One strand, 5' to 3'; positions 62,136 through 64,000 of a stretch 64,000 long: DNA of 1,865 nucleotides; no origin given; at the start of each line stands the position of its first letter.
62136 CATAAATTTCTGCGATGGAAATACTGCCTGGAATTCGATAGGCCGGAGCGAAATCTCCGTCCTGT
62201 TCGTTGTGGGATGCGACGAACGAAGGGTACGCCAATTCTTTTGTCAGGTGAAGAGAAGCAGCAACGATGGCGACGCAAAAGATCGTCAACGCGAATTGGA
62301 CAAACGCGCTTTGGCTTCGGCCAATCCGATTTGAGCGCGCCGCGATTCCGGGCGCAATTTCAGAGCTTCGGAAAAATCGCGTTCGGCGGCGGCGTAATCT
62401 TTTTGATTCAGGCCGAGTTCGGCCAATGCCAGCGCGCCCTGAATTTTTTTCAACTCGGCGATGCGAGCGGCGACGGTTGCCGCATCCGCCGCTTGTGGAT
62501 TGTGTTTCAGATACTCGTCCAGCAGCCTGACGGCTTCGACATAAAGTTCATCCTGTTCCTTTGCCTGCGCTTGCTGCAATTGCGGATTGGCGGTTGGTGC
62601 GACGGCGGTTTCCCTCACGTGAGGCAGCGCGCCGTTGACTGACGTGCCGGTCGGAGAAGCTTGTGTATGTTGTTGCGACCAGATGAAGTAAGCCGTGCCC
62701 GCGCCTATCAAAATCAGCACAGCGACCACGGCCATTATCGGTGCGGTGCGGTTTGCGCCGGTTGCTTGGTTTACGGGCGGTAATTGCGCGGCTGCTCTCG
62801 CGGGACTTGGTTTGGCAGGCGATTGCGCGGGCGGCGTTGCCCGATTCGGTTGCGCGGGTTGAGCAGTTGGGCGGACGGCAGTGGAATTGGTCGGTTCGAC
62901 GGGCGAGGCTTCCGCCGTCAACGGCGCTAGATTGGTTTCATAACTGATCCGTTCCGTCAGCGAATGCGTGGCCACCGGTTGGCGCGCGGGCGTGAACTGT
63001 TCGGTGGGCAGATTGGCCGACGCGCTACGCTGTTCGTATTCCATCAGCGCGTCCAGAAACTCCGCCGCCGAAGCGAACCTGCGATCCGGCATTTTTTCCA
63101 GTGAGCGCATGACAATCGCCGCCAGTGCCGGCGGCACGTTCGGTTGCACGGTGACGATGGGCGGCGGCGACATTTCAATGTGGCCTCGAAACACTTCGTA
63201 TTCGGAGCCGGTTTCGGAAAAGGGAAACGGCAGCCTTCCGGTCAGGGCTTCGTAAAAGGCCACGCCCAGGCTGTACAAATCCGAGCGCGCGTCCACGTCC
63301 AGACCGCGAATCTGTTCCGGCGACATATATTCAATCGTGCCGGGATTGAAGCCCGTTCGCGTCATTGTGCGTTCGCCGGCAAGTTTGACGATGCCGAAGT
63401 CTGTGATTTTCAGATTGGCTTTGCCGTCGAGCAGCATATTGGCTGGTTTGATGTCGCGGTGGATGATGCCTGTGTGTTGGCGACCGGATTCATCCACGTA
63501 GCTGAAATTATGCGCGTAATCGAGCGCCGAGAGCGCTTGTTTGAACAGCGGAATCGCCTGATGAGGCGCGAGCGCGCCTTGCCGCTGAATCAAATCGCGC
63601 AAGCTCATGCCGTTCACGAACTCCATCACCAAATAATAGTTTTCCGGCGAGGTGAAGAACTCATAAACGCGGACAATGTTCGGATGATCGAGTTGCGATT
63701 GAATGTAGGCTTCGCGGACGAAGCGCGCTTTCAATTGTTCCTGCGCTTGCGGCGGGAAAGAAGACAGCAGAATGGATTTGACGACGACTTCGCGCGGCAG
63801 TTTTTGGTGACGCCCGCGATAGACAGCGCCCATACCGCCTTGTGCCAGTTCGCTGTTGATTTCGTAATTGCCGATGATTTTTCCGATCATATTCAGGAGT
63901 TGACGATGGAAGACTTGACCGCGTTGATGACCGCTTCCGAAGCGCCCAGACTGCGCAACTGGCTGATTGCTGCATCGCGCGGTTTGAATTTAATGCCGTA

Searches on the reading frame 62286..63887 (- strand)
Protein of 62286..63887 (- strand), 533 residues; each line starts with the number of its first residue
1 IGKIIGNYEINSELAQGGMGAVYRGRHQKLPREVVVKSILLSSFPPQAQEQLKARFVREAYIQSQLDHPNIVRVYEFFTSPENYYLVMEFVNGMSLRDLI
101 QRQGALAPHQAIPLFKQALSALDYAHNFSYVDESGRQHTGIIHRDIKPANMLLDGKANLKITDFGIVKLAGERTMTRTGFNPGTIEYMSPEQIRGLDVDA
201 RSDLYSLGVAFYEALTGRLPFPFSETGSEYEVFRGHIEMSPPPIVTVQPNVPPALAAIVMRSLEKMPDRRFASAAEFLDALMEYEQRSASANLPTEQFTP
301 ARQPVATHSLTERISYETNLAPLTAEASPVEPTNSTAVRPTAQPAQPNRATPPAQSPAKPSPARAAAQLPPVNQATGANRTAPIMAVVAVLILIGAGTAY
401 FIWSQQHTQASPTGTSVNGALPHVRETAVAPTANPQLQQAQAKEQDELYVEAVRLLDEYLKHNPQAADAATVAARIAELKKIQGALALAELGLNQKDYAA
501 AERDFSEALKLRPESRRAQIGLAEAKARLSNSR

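Call 32: search_protein_families(library=pfam, proteins=[window:62286-63887:-], max_evalue=0.0001)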
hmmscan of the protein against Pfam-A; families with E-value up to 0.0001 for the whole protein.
window:62286-63887:- (533 aa): 4 families
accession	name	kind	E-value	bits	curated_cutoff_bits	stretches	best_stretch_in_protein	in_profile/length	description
PF00069.31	Pkinase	-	4e-51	174.4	31.7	1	8-272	1-253/263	Protein kinase domain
PF07714.23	PK_Tyr_Ser-Thr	-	5.1e-33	114.9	23.1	1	9-270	2-248/258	Protein tyrosine and serine/threonine kinase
PF03109.22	ABC1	-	4.1e-05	23.3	22.9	0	74-173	135-220/244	ABC1 atypical kinase-like domain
PF13428.12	TPR_14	-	6e-05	23.8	23.5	0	485-525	4-44/44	Tetratricopeptide repeat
